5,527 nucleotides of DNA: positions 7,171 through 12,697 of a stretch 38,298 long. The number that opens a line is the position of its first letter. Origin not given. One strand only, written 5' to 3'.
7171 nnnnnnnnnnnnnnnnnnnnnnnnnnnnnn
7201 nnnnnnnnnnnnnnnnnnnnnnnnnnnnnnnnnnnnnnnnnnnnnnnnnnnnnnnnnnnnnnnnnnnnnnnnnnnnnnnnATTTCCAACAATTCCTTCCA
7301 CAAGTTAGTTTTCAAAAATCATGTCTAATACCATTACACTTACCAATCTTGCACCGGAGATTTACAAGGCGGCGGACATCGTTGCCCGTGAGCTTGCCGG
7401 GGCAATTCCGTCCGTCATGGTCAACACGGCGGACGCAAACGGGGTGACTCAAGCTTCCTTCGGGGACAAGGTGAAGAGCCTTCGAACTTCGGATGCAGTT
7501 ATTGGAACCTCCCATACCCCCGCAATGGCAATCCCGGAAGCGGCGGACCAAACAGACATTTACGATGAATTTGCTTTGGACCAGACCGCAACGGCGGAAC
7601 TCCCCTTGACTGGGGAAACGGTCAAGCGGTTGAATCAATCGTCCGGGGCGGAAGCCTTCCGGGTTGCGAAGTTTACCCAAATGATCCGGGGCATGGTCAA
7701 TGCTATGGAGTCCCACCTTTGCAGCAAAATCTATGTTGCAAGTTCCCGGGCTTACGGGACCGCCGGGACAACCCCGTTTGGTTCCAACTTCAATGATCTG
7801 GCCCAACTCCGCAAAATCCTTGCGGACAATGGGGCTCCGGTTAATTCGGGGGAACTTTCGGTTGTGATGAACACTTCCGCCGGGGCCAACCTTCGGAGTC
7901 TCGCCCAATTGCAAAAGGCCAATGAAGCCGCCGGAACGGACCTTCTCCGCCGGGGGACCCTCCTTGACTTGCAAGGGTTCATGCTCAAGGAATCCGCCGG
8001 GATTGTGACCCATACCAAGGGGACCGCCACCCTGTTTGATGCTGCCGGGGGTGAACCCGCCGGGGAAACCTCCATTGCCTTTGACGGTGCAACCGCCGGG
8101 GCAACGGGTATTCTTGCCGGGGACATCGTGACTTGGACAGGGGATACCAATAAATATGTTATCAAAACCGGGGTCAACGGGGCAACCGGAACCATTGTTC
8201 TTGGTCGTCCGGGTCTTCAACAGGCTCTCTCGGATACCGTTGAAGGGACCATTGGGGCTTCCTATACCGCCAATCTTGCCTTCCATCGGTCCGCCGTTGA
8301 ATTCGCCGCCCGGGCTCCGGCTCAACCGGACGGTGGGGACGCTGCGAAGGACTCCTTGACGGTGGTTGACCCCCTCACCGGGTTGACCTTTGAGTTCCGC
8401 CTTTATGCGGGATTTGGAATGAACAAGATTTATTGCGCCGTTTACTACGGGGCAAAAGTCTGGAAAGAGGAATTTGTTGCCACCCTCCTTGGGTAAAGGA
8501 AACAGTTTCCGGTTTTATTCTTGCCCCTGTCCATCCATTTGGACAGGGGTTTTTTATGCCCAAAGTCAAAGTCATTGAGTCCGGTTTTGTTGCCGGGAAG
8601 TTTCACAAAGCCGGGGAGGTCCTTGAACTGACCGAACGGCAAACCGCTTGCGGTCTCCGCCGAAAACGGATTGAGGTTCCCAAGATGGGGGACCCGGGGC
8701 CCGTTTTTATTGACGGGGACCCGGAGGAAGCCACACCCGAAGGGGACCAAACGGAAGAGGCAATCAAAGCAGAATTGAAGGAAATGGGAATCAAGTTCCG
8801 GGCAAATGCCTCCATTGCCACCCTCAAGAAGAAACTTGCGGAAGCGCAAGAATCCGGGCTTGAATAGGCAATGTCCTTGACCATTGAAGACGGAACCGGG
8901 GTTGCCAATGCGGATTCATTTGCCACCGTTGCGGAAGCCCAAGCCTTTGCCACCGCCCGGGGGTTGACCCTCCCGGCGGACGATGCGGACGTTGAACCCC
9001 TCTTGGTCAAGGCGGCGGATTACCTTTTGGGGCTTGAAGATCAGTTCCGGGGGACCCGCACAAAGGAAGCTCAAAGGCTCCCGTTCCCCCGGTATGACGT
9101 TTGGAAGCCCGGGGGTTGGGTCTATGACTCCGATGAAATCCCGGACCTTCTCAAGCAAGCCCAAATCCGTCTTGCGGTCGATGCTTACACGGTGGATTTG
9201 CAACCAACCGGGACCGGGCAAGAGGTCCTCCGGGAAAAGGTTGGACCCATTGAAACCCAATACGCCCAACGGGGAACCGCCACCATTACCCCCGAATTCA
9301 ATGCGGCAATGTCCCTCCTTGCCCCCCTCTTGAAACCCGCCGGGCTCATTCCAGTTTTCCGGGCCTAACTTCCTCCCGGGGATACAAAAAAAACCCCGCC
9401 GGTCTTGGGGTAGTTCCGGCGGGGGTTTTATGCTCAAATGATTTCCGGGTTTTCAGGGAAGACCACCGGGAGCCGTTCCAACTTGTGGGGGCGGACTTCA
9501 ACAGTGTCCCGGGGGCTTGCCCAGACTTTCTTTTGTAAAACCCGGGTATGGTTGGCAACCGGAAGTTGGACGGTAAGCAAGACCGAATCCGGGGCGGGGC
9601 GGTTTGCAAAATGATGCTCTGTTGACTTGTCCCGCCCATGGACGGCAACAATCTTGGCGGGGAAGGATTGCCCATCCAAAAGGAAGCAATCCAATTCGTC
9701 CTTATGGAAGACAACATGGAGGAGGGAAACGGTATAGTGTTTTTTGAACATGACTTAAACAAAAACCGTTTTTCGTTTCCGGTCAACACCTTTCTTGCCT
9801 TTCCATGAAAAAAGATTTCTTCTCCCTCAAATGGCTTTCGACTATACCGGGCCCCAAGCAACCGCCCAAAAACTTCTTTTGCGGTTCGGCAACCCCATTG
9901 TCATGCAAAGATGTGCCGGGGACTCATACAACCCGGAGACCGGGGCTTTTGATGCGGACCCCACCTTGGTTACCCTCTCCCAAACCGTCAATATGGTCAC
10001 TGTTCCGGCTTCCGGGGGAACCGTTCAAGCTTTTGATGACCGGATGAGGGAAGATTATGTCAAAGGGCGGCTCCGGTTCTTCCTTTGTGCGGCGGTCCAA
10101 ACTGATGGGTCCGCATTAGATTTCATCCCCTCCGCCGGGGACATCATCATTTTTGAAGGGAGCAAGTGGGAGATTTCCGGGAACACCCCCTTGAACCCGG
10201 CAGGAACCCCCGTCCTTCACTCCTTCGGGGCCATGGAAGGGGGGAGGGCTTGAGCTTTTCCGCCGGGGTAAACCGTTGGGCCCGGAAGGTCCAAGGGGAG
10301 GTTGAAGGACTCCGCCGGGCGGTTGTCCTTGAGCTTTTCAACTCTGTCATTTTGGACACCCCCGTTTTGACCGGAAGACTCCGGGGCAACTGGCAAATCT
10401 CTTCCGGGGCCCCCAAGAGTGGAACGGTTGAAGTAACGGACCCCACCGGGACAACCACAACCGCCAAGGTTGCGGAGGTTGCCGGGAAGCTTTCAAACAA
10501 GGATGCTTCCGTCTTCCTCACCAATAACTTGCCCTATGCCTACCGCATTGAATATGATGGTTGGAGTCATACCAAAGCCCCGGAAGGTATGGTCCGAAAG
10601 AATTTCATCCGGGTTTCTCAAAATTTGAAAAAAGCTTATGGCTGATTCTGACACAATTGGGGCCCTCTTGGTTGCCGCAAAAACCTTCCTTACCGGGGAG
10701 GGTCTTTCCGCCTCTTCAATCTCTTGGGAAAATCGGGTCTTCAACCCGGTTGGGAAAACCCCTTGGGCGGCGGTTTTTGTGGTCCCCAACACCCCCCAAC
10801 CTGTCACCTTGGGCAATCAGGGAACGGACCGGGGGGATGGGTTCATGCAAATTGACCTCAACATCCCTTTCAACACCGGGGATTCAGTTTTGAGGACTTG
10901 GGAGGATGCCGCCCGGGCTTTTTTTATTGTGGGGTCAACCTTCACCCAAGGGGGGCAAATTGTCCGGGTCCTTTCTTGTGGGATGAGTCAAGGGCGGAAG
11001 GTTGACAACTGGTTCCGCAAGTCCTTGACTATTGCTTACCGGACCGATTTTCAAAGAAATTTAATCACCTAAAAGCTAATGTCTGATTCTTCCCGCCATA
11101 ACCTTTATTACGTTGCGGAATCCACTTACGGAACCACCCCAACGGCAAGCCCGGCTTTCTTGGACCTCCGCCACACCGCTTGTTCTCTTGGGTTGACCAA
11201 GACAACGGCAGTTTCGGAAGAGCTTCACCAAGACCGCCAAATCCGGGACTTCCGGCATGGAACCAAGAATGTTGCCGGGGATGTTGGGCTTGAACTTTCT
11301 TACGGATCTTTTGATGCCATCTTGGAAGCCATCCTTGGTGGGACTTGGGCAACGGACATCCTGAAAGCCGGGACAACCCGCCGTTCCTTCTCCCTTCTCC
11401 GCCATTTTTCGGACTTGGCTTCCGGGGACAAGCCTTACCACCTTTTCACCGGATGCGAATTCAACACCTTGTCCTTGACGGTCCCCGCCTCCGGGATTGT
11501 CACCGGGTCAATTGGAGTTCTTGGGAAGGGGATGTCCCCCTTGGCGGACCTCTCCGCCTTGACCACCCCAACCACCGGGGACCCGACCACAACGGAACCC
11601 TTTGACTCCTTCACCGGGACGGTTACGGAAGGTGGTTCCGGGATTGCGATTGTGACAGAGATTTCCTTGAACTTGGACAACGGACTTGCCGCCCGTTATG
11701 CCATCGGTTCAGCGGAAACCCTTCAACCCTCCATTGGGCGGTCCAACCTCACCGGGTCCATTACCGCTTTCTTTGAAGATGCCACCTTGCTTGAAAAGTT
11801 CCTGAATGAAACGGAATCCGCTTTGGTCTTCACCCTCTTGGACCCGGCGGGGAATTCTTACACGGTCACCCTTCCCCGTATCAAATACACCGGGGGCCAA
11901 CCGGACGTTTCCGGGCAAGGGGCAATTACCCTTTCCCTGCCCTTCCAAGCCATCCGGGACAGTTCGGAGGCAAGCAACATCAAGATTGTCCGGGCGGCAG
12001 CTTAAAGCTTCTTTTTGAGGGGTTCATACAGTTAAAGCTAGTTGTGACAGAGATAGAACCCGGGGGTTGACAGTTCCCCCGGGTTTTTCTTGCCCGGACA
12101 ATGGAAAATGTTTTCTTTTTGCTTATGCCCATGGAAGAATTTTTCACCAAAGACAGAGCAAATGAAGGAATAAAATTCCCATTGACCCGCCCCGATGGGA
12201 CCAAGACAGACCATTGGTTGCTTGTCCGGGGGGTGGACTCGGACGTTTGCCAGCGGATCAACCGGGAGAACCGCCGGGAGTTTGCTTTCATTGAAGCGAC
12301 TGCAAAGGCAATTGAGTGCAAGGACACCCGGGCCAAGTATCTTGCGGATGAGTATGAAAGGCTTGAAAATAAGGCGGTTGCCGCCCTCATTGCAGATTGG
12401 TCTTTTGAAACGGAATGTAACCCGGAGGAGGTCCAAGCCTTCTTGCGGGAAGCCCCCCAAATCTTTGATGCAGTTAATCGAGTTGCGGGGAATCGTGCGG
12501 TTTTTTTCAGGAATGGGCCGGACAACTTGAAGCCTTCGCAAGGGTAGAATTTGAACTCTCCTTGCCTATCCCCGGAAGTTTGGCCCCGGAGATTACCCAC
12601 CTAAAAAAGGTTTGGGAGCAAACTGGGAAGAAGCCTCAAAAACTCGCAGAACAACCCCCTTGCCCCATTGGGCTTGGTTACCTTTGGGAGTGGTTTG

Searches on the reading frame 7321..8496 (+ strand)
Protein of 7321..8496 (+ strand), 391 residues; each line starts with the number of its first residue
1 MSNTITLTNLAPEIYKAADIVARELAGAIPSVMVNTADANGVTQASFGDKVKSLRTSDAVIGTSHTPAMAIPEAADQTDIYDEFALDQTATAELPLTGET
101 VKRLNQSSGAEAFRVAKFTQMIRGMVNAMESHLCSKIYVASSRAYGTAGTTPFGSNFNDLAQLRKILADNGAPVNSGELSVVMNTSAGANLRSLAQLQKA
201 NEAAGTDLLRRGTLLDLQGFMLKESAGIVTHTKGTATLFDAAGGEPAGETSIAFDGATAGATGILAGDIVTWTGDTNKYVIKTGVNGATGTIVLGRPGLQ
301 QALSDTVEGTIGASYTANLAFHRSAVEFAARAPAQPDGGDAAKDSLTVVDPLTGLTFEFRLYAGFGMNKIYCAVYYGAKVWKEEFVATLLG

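Call 11: search_protein_families(library=phrogs, proteins=[window:7321-8496:+], max_evalue=0.001)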
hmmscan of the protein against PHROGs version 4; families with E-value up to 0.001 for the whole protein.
window:7321-8496:+ (391 aa): 2 families
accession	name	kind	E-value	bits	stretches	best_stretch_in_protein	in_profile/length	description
phrog_283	-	head and packaging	1e-61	210.4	1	2-391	2-383/385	major head protein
phrog_267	-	head and packaging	0.00033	20.9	1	156-329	188-284/410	major head protein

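Call 17: find_homologous_proteins(query=window:7321-8496:+, max_evalue=1e-10)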
Query window:7321-8496:+ (391 aa): 4311 proteins with E <= 1e-10 among 8000 candidates; the best 120 are listed.
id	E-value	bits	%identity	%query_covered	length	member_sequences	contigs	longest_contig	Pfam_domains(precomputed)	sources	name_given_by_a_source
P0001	1.5e-186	638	100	76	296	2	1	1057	-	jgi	jgi:hypothetical protein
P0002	8.2e-140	485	62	100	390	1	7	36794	-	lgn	-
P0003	1.8e-139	484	62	100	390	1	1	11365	-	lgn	-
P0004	3.2e-137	476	59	100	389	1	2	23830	-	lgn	-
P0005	1.0e-135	471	58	100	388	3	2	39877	-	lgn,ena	-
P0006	5.2e-135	469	59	100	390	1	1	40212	-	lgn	-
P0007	1.4e-134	467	58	100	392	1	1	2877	-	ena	-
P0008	1.7e-134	467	59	100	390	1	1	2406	-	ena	-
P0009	1.9e-134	467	59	100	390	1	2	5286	-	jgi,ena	-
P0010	2.7e-133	463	60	100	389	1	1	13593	-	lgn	-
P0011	4.6e-133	462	58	100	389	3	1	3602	-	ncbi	-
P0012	3.7e-132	460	58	100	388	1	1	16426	-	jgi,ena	-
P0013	5.8e-132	459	57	100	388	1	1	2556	-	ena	-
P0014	1.3e-131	458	58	100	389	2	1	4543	-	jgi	jgi:hypothetical protein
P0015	4.1e-130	453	57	100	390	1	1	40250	-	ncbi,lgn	-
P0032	5.2e-122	426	56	98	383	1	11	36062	-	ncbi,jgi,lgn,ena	jgi:hypothetical protein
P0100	1.1e-115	405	53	98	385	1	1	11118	-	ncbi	-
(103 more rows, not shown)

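Call 18: find_encoding_contigs(protein=P0002, flank=10000, max_places=3)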
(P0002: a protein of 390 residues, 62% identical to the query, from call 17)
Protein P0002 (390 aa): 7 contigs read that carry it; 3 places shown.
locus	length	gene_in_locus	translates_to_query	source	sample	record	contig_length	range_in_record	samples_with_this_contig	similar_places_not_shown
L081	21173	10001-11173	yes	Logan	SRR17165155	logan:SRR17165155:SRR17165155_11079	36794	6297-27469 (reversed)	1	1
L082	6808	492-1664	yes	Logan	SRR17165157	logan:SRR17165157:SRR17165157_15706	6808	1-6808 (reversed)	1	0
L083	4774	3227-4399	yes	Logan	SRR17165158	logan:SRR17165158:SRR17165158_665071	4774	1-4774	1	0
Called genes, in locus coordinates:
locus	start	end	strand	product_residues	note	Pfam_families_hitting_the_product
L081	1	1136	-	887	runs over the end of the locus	PF08707:PriCT_2, PF19263:DUF5906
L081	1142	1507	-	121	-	PF13392:HNH_3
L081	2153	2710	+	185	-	-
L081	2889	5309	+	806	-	PF13403:Hint_2 (faint), PF14890:Intein_splicing (faint)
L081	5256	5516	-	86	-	-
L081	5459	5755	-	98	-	-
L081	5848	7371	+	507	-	PF13264:DUF4055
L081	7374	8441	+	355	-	PF04233:Phage_Mu_F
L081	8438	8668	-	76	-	-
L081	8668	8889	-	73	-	-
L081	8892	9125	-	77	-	-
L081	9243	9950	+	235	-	-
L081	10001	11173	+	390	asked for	-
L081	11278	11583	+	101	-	-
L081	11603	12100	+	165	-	PF20557:DnaT_2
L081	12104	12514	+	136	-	-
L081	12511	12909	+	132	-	-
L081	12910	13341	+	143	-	PF13554:Phage_tail_terminator_5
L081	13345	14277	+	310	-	PF18906:Phage_tube_2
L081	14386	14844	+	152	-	-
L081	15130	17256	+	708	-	PF20155:TMP_3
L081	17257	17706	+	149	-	-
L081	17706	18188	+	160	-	-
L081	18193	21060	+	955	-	-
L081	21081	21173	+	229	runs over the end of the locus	-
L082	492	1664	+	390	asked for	-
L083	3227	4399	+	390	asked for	-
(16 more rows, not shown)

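Call 19: find_encoding_contigs(protein=P0015, flank=10000, max_places=3)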
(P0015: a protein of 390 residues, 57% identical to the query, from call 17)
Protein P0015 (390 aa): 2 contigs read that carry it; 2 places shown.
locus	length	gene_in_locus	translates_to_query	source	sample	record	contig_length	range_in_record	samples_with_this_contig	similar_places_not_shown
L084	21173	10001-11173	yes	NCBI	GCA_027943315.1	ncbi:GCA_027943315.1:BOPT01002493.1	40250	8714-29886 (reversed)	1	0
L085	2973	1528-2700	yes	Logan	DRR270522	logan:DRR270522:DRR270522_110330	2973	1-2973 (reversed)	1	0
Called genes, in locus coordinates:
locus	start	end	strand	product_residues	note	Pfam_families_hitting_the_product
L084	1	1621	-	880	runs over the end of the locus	PF08707:PriCT_2, PF19263:DUF5906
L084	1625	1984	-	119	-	PF13392:HNH_3 (weak)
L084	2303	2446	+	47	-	-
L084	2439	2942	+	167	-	-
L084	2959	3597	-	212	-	-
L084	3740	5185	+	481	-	-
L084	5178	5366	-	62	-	-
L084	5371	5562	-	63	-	-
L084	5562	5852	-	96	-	-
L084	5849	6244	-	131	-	PF02810:SEC-C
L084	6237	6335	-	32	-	-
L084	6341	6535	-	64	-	-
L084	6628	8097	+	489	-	PF13264:DUF4055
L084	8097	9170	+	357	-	PF04233:Phage_Mu_F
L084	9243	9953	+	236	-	-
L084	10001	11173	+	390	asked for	-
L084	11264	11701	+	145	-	PF12949:HeH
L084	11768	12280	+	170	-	PF20557:DnaT_2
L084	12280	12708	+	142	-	-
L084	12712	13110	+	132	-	-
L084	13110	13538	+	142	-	PF13554:Phage_tail_terminator_5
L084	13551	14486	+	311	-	PF18906:Phage_tube_2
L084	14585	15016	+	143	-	-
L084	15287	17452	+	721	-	PF20155:TMP_3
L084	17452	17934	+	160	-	-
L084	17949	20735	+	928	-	-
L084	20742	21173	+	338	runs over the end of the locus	-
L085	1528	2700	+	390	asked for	-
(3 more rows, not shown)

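Call 40: find_encoding_contigs(protein=P0006, flank=10000, max_places=1)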
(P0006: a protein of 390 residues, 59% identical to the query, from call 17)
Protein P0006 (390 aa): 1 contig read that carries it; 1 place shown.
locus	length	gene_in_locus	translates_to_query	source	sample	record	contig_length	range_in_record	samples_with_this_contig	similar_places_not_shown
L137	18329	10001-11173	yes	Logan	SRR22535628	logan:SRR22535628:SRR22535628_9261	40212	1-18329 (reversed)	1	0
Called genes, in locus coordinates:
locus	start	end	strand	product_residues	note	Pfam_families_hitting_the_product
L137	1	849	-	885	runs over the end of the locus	PF08707:PriCT_2, PF19263:DUF5906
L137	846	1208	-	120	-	PF13392:HNH_3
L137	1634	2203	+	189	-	-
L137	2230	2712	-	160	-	-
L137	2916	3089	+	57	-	-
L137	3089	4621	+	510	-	PF03237:Terminase_6N (faint)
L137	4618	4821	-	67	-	-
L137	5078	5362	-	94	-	-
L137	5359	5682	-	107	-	PF02810:SEC-C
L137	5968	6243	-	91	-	-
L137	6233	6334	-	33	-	-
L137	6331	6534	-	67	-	-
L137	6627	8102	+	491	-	PF13264:DUF4055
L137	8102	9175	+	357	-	PF04233:Phage_Mu_F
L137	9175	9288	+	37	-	-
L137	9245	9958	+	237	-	-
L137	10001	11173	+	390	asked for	-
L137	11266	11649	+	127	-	PF12949:HeH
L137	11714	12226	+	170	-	PF20557:DnaT_2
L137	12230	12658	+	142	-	-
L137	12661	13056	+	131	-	-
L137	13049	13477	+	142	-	PF13554:Phage_tail_terminator_5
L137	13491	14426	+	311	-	PF18906:Phage_tube_2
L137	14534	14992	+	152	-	-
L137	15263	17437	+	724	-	PF20155:TMP_3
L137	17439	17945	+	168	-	-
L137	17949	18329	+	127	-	?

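Call 44: list_cluster_members(proteins=[P0011, P0015, P0122, P0130, P0100, P0032, P0152, P0165, P0183, P0186])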
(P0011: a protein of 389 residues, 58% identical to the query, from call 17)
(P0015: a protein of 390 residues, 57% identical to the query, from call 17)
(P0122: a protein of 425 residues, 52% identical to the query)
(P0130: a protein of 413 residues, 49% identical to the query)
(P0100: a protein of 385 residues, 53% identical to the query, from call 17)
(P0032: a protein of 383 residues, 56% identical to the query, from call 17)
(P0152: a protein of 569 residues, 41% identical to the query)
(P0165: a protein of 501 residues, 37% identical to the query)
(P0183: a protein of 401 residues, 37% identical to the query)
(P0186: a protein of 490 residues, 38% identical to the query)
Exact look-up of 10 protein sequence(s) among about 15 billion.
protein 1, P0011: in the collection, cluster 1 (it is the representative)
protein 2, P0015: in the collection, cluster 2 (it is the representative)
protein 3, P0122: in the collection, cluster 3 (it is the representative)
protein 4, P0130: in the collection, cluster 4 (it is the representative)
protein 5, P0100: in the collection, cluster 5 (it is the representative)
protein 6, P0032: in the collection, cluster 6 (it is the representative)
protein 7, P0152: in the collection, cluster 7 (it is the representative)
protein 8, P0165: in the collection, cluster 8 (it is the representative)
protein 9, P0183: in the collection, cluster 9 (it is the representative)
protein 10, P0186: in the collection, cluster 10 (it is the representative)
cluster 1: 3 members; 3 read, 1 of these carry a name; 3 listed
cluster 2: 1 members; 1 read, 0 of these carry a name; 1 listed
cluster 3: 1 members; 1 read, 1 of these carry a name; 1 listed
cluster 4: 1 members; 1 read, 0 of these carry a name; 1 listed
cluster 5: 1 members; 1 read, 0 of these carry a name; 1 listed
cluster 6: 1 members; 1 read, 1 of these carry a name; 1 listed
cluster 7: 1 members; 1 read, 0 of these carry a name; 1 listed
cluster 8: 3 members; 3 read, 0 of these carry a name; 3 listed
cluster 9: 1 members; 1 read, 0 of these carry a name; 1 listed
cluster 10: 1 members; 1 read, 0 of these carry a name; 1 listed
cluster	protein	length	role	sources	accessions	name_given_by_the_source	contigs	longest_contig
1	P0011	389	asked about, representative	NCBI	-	-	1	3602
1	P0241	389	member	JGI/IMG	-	hypothetical protein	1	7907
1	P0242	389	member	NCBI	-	-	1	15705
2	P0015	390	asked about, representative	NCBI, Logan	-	-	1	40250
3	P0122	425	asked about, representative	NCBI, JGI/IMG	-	hypothetical protein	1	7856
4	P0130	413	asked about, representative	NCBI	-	-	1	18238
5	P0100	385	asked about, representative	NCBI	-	-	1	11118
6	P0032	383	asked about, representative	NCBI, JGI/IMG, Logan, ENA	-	hypothetical protein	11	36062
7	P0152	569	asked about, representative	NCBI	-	-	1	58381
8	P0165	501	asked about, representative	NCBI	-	-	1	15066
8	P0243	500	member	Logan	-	-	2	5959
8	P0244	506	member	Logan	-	-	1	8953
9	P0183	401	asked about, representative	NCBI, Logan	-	-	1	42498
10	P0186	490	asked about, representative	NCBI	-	-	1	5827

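Call 45: search_dna_similar(query=window:7321-8496:+, collection=phages, mode=protein, max_rows=12)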
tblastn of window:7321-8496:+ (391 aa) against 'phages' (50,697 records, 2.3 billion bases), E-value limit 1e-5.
Records with a match: 71; places in all: 71; records where one place covers at least 80% of the query: 71.
Best place of each record, by identity: <60% 71.
By first word of the organism name: Vibrio 41; Escherichia 11; Rhizobium 3; Caudoviricetes 3; Klebsiella 2; Salicola 2; Synechococcus 2; Paraglaciecola 1; Acinetobacter 1; Microcystis 1; and 4 more.
By host as written in the record: Vibrio parahaemolyticus 15; Escherichia coli 11; - 5; Vibrio alginolyticus 4; Vibrio vulnificus 3; Rhizobium gallicum SO14B-4(6) 2; Salicola sp. M5 MPN 10^-2 23B 2; Vibrio campbellii HY01 2; and 27 more.
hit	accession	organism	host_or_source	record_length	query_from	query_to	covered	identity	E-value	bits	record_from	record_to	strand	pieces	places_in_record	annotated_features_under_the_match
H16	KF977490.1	Rhizobium phage vB_RglS_P106B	Rhizobium gallicum SO14B-4(6)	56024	6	391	99%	43.1%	8e-68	238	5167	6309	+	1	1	putative coat protein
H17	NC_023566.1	Rhizobium phage vB_RglS_P106B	Rhizobium gallicum SO14B-4(6)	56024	6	391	99%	43.1%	8e-68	238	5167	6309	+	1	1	major head protein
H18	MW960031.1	Rhizobium phage RHph_X2_24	Sinorhizobium americanum X2_24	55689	6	391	99%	42.0%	2e-51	191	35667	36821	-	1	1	major capsid protein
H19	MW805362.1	Paraglaciecola Antarctic JLT virus 2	Paraglaciecola sp. strain IceBac 372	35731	1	387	99%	40.5%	2e-64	228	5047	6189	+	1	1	major capsid protein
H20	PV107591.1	Acinetobacter phage vB_AbaS_qsb1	Acinetobacter baumannii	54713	1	391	100%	37.5%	5e-51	189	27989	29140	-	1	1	major capsid protein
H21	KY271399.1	Klebsiella phage 5 LV-2017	Klebsiella pneumoniae KH43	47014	1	377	96%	37.5%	3e-47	178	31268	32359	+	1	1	putative coat protein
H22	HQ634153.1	Salicola phage CGphi29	Salicola sp. M5 MPN 10^-2 23B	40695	1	380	97%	35.9%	1e-51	191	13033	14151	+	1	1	hypothetical protein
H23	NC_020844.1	Salicola phage CGphi29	Salicola sp. M5 MPN 10^-2 23B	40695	1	380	97%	35.9%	1e-51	191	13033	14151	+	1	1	major head protein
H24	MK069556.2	Microcystis phage Me-ZS1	Microcystis elabens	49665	7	391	98%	34.4%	2e-50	187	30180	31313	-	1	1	P22 coat-protein 5 family protein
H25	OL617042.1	Flyfo siphovirus Tbat2_3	Pteropus tonganus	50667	1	391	100%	33.8%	4e-43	166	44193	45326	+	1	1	P22 coat protein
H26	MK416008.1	Klebsiella phage ST405-OXA48phi1.3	Klebsiella pneumoniae ST405-OXA48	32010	6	391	99%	34.2%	5e-44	169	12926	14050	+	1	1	p22 coat protein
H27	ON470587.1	Escherichia phage vB_EcoS-611R4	Escherichia coli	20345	6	391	99%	34.1%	1e-42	164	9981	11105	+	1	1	coat protein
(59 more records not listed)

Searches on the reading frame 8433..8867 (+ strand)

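Call 71: search_protein_families(library=pfam, proteins=[window:8433-8867:+], max_evalue=0.05)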
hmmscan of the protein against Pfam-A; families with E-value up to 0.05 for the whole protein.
window:8433-8867:+ (144 aa): 1 family
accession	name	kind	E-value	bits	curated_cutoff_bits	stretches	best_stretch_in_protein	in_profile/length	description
PF23843.2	DUF7210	-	0.015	15.3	27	0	54-70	12-28/38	Domain of unknown function (DUF7210)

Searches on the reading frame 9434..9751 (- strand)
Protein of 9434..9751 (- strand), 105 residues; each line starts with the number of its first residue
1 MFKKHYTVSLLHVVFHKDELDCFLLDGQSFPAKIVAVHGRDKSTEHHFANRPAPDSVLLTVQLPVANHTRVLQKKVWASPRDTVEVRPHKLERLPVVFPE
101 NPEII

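Call 11: search_protein_families(library=phrogs, proteins=[window:9434-9751:-], max_evalue=0.001)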
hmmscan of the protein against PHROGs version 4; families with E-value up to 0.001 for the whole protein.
window:9434-9751:- (105 aa): 0 families

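Call 49: search_protein_families(library=pfam, proteins=[window:9434-9751:-], max_evalue=0.1)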
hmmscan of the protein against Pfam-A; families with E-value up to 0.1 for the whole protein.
window:9434-9751:- (105 aa): 0 families

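Call 70: search_protein_families(library=ncbifam, proteins=[window:9434-9751:-], max_evalue=0.1)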
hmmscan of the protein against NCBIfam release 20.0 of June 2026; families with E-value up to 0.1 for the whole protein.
window:9434-9751:- (105 aa): 0 families

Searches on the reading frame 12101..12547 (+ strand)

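Call 71: search_protein_families(library=pfam, proteins=[window:12101-12547:+], max_evalue=0.05)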
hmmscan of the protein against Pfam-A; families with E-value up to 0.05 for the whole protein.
window:12101-12547:+ (148 aa): 2 families
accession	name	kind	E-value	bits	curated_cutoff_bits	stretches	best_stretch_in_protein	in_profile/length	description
PF08748.17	Phage_TAC_4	-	0.0015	19.2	21.1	1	29-125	21-109/124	Phage tail assembly chaperone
PF17603.7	DUF5499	-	0.012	16.6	27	1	13-62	16-65/97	Family of unknown function (DUF5499)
